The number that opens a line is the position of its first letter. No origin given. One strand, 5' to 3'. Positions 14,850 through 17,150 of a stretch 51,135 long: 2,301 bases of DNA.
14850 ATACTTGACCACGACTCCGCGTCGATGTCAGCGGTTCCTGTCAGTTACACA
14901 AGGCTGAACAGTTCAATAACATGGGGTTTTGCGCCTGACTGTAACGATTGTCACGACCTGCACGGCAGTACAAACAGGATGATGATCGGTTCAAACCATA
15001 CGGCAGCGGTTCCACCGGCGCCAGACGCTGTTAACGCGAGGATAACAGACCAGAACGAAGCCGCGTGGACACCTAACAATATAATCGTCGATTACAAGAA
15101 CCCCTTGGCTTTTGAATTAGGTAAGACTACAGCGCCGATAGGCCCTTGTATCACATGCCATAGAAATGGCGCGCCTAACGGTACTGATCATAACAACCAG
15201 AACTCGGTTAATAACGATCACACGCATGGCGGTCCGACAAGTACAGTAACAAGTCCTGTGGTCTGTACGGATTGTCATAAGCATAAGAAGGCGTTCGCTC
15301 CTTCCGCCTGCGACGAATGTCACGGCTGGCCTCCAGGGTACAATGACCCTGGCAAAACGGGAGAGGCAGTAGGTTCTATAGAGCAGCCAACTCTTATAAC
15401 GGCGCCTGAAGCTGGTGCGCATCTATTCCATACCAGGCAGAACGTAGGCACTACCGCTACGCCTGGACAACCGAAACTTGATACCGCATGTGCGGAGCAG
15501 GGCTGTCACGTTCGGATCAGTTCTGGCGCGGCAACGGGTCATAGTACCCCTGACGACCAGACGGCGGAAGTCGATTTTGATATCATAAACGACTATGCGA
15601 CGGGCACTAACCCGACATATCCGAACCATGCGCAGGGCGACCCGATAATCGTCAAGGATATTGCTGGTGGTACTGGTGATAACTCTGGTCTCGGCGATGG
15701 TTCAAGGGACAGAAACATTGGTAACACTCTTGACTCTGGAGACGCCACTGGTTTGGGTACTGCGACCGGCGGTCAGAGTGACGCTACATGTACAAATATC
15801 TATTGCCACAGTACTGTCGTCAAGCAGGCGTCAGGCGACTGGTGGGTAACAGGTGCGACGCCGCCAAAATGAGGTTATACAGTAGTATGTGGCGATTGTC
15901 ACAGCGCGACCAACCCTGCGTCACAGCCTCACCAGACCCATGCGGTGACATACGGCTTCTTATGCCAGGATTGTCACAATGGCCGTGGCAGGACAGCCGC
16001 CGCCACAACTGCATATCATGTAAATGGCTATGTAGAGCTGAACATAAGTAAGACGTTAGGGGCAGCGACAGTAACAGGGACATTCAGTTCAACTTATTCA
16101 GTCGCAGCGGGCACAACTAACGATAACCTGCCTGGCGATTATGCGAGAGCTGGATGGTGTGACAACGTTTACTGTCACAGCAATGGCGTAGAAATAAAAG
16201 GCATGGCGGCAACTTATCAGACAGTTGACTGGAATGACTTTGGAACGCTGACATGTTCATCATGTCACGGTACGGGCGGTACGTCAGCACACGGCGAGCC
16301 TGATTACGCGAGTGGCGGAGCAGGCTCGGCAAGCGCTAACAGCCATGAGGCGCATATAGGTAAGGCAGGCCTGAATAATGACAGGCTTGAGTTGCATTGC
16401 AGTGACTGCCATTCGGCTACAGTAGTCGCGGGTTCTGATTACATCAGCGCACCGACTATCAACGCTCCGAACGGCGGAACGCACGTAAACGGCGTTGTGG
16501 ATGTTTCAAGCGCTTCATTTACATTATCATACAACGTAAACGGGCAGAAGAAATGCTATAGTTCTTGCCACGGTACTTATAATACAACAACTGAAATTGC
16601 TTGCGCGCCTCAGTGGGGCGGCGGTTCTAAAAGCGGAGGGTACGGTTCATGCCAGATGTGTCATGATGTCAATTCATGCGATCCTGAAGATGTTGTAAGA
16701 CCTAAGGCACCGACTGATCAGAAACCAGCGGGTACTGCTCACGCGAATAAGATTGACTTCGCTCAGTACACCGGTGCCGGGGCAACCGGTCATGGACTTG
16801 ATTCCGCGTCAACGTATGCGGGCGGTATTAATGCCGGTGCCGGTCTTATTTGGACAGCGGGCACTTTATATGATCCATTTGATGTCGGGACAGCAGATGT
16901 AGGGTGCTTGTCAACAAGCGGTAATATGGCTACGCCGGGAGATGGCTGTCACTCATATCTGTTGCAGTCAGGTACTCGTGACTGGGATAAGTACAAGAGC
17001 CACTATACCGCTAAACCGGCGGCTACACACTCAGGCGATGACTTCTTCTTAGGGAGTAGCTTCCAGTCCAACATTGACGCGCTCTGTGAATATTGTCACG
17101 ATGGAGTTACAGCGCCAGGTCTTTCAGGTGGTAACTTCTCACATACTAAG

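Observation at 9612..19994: A single TGA splits what reads as one ~3,460-codon, ~46-haem cytochrome, and it sits where sibling units have Trp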

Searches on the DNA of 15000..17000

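Call 24: search_rna_families(source=window, start=15000, end=17000, threshold=evalue, max_evalue=10)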
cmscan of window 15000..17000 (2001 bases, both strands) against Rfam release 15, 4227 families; matches with E-value up to 10: 1.
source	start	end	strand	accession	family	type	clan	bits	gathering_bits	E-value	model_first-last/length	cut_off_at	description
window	15645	15713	+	RF01556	TB9Cs3H2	Gene; snRNA; snoRNA; HACA-box;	-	18.3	50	1.2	1-63/63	no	Trypanosomatid snoRNA TB9Cs3H2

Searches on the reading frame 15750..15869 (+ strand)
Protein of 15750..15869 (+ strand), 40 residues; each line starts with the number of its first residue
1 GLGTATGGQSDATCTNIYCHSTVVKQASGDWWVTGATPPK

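Call 11: search_protein_families(library=ncbifam, proteins=[window:15750-15869:+], max_evalue=10)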
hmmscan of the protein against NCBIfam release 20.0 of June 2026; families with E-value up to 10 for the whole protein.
seq(40 aa): 1 family
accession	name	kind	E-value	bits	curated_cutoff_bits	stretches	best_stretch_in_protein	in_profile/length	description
TIGR01904.2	GSu_C4xC__C2xCH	domain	0.0001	22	27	1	8-31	18-44/73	CxxxxCH/CxxCH domain c-type cytochrome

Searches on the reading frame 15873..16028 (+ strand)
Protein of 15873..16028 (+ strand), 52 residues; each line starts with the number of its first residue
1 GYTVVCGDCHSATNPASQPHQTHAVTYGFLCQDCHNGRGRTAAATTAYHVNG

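Call 11: search_protein_families(library=ncbifam, proteins=[window:15873-16028:+], max_evalue=10)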
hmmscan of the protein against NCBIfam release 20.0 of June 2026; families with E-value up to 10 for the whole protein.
seq(52 aa): 10 families
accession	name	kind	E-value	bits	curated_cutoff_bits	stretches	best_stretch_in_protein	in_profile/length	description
TIGR03508.1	decahem_SO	subfamily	0.0005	19.6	192.2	1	5-43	119-158/258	DmsE family decaheme c-type cytochrome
NF041028.1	decahem_GSU2203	exception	0.0043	16.3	325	1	4-38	102-135/317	GSU2203 family decaheme c-type cytochrome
NF047727.1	4hemeCytCCctA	equivalog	0.015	15.5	180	1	6-41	60-93/109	tetraheme c-type cytochrome CctA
TIGR04257.1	nanowire_3heme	domain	0.015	15.4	40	1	18-45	15-40/75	c(7)-type cytochrome triheme domain-containing protein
NF045722.1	c3_cytochr_TmcA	equivalog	0.047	13.5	114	1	5-41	82-116/125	acidic tetraheme cytochrome c3 TmcA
TIGR04272.1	cxxc_cxxc_Mbark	domain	0.095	12.5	36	1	2-36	4-34/37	CxxC-x17-CxxC domain-containing protein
NF040971.1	cytc_ExtS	equivalog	0.099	11.9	100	1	5-49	18-60/262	selenite/tellurite reduction operon c-type cytochrome lipoprotein ExtS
NF041911.1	HVO_0649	equivalog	0.11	12.4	70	1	20-41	41-62/65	HVO_0649 family zinc finger protein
NF047812.1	LIC11213_lipo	equivalog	0.5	10.5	100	2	26-48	45-70/118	LIC11213 family lipoprotein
TIGR01904.2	GSu_C4xC__C2xCH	domain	0.64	9.8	27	2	31-50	52-71/73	CxxxxCH/CxxCH domain c-type cytochrome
